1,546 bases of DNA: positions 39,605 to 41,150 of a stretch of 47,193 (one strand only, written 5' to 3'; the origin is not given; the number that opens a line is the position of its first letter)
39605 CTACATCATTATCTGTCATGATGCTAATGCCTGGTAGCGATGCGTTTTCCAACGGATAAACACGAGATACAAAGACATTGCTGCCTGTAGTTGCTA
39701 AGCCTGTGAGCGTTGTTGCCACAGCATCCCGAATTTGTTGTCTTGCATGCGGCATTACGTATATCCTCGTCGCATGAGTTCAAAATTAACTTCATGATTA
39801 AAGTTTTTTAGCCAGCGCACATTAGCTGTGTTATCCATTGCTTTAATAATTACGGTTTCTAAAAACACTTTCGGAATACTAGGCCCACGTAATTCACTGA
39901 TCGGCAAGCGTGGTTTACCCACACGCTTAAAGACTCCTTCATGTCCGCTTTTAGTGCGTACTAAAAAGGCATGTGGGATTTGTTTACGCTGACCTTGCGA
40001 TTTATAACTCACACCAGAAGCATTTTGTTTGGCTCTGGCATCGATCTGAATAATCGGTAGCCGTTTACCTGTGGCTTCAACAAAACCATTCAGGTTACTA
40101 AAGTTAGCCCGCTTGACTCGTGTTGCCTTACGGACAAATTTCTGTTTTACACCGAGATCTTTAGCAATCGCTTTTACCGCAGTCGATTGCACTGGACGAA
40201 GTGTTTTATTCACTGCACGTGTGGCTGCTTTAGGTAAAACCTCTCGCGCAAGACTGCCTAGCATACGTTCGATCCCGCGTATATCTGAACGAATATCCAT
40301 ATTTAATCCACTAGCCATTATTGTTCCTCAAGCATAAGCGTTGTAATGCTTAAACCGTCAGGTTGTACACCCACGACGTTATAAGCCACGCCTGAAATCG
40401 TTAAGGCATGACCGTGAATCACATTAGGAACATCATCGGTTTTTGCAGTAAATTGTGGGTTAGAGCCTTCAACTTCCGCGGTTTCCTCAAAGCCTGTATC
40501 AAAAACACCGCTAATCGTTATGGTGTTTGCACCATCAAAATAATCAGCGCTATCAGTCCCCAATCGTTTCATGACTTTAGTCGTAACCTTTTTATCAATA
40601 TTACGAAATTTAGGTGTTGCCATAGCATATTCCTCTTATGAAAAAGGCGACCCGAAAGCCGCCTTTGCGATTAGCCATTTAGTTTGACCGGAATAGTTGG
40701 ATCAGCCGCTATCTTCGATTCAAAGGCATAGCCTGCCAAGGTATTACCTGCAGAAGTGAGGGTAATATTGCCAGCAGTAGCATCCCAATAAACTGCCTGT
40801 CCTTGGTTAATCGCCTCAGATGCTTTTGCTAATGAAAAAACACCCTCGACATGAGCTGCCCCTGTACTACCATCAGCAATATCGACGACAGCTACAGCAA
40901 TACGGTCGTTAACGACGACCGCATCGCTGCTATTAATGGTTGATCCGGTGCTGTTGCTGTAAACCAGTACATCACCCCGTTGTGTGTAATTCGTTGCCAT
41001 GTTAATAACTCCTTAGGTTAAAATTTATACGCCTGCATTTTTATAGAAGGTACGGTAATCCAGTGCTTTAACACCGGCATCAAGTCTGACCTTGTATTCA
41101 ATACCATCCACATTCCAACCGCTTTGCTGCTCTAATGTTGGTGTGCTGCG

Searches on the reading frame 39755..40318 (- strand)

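Call 10: search_protein_families(library=phrogs, proteins=[window:39755-40318:-])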
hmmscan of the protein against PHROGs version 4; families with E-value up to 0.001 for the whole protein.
window:39755-40318:- (187 aa): 5 families
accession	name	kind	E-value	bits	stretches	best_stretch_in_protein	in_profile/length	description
phrog_27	-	connector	4.3e-33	115.9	1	4-183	10-192/199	tail completion or Neck1 protein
phrog_9077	-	unknown function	1.3e-07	32.8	1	19-78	12-71/81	-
phrog_1924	-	tail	1.1e-06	29.7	1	7-80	4-77/237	minor tail protein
phrog_28151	-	unknown function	1.5e-06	29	1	129-176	7-54/64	-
phrog_8274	-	unknown function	0.00048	20.5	0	43-141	198-310/354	-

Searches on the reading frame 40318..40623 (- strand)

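Call 10: search_protein_families(library=phrogs, proteins=[window:40318-40623:-])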
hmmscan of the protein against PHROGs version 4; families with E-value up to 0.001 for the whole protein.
window:40318-40623:- (101 aa): 1 family
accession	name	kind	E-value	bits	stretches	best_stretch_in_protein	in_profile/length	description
phrog_82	-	connector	1.3e-13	51.9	1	13-100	14-105/118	head closure Hc1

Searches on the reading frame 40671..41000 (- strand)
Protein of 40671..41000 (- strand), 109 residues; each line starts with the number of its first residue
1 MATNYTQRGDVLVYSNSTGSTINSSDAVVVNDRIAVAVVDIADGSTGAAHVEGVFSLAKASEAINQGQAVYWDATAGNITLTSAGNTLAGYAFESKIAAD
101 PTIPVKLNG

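Call 10: search_protein_families(library=phrogs, proteins=[window:40671-41000:-])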
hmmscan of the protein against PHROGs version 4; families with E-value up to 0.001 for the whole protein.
window:40671-41000:- (109 aa): 1 family
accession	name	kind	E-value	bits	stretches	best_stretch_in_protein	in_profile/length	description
phrog_122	-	head and packaging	4.3e-32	111.4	1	1-109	1-109/109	head decoration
